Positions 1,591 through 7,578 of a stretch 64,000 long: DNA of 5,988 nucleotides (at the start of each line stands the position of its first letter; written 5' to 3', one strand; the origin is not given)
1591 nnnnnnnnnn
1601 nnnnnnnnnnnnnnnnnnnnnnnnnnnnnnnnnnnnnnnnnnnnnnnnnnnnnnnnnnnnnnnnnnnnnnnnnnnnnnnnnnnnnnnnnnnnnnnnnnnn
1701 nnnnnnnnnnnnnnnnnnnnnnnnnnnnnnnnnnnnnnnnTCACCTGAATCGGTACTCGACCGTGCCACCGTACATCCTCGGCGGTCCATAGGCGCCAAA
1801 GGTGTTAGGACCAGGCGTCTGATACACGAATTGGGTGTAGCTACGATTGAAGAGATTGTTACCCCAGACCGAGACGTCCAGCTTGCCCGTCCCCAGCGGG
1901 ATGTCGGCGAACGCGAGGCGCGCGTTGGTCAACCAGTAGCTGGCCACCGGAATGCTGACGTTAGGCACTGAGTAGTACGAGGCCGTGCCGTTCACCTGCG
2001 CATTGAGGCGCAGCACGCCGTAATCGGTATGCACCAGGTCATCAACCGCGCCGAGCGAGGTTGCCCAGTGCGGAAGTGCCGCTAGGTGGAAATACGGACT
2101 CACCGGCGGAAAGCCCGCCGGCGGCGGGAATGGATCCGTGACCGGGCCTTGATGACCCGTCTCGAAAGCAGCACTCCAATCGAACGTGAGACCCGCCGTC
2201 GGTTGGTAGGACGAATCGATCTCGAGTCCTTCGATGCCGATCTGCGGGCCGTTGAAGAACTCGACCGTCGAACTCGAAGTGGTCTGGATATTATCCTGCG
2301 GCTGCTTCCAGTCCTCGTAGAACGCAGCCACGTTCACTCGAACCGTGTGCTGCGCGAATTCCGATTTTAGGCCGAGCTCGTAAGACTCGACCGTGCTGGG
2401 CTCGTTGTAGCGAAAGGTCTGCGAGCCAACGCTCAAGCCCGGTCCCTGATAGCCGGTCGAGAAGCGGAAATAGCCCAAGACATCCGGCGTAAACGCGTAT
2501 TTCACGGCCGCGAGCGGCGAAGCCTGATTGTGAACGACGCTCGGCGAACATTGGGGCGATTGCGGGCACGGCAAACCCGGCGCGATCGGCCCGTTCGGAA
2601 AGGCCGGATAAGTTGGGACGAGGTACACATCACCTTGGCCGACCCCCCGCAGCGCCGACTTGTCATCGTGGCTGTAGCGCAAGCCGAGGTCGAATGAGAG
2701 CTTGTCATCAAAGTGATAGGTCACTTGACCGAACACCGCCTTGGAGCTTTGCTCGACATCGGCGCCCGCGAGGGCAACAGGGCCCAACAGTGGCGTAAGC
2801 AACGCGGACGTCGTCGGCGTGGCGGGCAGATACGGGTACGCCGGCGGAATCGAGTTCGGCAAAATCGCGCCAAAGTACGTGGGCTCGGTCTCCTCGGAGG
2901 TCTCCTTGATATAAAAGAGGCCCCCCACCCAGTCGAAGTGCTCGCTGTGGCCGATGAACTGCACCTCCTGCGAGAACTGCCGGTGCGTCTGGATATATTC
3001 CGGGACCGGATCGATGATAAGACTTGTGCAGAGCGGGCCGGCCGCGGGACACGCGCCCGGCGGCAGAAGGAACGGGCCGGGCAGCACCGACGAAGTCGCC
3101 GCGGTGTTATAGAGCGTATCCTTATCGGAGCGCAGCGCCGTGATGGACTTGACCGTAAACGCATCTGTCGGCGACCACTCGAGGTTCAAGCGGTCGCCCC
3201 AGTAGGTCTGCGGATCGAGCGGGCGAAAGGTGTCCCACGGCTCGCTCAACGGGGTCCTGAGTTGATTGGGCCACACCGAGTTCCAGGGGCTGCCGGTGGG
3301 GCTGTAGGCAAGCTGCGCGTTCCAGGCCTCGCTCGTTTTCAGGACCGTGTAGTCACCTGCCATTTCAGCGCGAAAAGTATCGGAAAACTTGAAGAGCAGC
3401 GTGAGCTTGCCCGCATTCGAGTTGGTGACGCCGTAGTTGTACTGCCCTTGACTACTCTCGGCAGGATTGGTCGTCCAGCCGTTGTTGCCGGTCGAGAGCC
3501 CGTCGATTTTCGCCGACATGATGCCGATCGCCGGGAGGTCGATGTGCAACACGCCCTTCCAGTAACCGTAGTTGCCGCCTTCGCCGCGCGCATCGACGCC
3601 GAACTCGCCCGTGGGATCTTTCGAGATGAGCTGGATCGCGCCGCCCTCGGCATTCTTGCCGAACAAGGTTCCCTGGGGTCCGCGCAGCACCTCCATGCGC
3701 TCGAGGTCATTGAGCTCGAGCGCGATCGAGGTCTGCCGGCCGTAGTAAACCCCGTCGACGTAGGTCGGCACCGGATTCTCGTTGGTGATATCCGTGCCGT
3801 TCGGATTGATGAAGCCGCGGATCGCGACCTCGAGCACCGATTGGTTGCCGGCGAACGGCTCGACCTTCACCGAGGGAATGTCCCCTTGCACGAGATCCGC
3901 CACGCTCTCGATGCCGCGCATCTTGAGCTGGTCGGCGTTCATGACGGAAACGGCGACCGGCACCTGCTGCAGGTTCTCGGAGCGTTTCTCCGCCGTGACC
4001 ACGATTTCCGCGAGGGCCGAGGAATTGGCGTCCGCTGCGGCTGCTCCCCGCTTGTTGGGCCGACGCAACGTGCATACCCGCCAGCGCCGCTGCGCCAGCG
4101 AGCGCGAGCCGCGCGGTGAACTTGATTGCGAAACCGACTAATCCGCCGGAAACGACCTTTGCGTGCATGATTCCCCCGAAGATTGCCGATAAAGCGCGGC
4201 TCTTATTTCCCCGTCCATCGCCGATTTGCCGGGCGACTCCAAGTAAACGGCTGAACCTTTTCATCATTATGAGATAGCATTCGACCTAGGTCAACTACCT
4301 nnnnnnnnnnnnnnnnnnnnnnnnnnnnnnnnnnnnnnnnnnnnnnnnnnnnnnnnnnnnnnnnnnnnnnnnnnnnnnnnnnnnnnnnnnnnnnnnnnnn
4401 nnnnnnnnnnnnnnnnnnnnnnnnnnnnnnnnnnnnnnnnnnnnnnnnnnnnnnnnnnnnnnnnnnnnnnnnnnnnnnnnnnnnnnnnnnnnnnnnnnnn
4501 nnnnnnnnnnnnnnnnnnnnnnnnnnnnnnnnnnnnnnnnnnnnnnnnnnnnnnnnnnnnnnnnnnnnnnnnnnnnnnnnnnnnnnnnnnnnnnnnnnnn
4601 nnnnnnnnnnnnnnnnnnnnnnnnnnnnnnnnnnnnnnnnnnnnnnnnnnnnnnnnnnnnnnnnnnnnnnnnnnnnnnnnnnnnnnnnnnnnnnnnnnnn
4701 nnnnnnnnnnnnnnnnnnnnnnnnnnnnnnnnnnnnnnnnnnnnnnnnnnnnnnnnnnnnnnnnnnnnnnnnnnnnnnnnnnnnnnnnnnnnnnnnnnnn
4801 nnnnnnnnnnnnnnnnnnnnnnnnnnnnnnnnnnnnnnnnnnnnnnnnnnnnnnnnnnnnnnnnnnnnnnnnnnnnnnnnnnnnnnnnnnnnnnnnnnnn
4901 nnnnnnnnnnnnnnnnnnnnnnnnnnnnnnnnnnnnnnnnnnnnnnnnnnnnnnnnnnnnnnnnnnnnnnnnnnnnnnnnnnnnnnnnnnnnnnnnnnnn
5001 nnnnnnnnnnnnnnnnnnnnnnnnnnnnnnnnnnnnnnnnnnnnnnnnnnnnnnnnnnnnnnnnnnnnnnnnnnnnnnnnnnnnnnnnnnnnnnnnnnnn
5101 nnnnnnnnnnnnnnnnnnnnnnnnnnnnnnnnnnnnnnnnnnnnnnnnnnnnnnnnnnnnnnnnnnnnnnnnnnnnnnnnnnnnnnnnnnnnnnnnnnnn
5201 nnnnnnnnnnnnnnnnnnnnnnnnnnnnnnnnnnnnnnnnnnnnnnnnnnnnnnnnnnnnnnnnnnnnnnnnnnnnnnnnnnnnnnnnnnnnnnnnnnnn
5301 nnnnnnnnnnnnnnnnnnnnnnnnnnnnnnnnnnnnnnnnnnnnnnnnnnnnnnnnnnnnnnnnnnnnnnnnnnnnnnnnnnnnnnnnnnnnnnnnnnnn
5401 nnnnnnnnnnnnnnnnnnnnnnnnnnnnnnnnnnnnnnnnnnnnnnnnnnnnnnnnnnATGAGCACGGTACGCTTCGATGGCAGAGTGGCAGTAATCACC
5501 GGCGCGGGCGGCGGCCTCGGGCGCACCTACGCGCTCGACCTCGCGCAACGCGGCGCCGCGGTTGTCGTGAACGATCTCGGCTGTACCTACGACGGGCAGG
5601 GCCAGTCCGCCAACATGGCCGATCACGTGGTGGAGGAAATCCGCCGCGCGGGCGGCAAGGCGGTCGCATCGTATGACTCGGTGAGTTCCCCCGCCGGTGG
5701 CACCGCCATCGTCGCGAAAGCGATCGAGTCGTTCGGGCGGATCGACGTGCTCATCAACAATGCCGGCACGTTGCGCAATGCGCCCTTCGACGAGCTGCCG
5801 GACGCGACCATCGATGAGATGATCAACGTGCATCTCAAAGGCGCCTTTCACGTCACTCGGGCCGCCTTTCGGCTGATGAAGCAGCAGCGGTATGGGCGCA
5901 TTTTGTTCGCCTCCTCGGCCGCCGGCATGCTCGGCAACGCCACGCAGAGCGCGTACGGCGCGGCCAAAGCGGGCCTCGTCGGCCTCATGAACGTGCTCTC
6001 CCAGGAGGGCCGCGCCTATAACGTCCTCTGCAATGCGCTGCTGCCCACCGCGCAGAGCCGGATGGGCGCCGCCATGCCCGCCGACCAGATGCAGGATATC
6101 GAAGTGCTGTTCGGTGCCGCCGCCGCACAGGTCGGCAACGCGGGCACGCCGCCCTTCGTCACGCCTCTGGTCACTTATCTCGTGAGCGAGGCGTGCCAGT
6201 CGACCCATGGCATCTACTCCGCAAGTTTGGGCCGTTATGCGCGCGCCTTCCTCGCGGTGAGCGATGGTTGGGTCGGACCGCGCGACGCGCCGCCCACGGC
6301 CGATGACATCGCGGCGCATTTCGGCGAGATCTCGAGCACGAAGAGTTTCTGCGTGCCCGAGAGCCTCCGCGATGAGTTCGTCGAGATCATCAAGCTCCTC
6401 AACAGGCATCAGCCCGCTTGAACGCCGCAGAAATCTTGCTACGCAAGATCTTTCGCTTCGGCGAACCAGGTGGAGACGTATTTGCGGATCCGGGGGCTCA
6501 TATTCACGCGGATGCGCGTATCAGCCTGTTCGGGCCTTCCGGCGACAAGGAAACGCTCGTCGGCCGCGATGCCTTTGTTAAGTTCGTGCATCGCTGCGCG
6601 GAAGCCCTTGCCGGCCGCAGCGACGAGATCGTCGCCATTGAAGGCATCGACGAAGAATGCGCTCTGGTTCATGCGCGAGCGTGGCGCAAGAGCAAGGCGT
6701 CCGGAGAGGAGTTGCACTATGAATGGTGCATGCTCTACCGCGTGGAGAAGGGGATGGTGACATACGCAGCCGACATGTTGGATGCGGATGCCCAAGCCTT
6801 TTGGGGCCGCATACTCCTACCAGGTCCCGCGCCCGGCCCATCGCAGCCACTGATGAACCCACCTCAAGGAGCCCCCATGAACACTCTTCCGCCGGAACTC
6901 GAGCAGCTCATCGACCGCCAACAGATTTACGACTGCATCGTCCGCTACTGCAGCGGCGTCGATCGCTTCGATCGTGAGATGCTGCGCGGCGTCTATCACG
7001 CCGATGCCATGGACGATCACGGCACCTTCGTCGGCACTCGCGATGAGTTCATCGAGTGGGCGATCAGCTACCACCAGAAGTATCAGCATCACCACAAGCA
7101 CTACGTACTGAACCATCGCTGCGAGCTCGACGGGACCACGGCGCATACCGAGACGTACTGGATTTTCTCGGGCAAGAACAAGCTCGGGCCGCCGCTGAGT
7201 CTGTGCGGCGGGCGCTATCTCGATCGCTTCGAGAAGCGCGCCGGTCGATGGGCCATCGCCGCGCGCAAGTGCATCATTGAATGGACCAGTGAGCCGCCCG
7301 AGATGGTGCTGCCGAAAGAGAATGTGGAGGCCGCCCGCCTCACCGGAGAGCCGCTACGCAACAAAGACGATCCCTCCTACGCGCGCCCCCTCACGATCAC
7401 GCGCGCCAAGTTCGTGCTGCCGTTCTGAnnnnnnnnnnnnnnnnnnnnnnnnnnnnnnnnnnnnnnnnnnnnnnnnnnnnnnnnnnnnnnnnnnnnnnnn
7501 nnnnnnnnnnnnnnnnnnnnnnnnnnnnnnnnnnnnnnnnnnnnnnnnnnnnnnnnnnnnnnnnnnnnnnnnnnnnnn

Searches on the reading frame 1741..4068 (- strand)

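Call 48: search_protein_families(library=pfam, proteins=[window:1741-4068:-], max_evalue=0.000001)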
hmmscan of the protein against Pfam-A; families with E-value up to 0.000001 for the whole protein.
window:1741-4068:- (775 aa): 2 families
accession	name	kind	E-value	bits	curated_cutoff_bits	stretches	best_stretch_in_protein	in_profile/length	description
PF00593.30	TonB_dep_Rec_b-barrel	-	2.4e-31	110.5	27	1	247-739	19-436/436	TonB dependent receptor-like, beta-barrel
PF07715.20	Plug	-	1.6e-19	70.8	23.9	1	33-144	2-107/107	TonB-dependent Receptor Plug Domain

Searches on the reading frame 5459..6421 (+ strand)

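Call 48: search_protein_families(library=pfam, proteins=[window:5459-6421:+], max_evalue=0.000001)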
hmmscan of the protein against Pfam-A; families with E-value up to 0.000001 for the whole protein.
window:5459-6421:+ (320 aa): 3 families
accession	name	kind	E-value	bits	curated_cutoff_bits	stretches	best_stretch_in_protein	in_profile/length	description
PF00106.31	adh_short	-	1.9e-43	148.7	26.6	1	9-198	1-181/195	short chain dehydrogenase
PF13561.12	adh_short_C2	-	1.6e-30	106.8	27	1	15-251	1-226/236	Enoyl-(Acyl carrier protein) reductase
PF08659.16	KR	-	1.3e-17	64.7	22.6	1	12-185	4-168/180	KR domain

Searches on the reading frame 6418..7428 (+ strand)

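Call 48: search_protein_families(library=pfam, proteins=[window:6418-7428:+], max_evalue=0.000001)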
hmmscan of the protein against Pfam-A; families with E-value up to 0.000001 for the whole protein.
window:6418-7428:+ (336 aa): 2 families
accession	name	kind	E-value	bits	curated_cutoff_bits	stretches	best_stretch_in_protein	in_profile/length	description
PF13577.12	SnoaL_4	-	5.2e-19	68.9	24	1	163-284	2-126/126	SnoaL-like domain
PF12680.13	SnoaL_2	-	2.1e-07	31.9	27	0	27-115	18-100/102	SnoaL-like domain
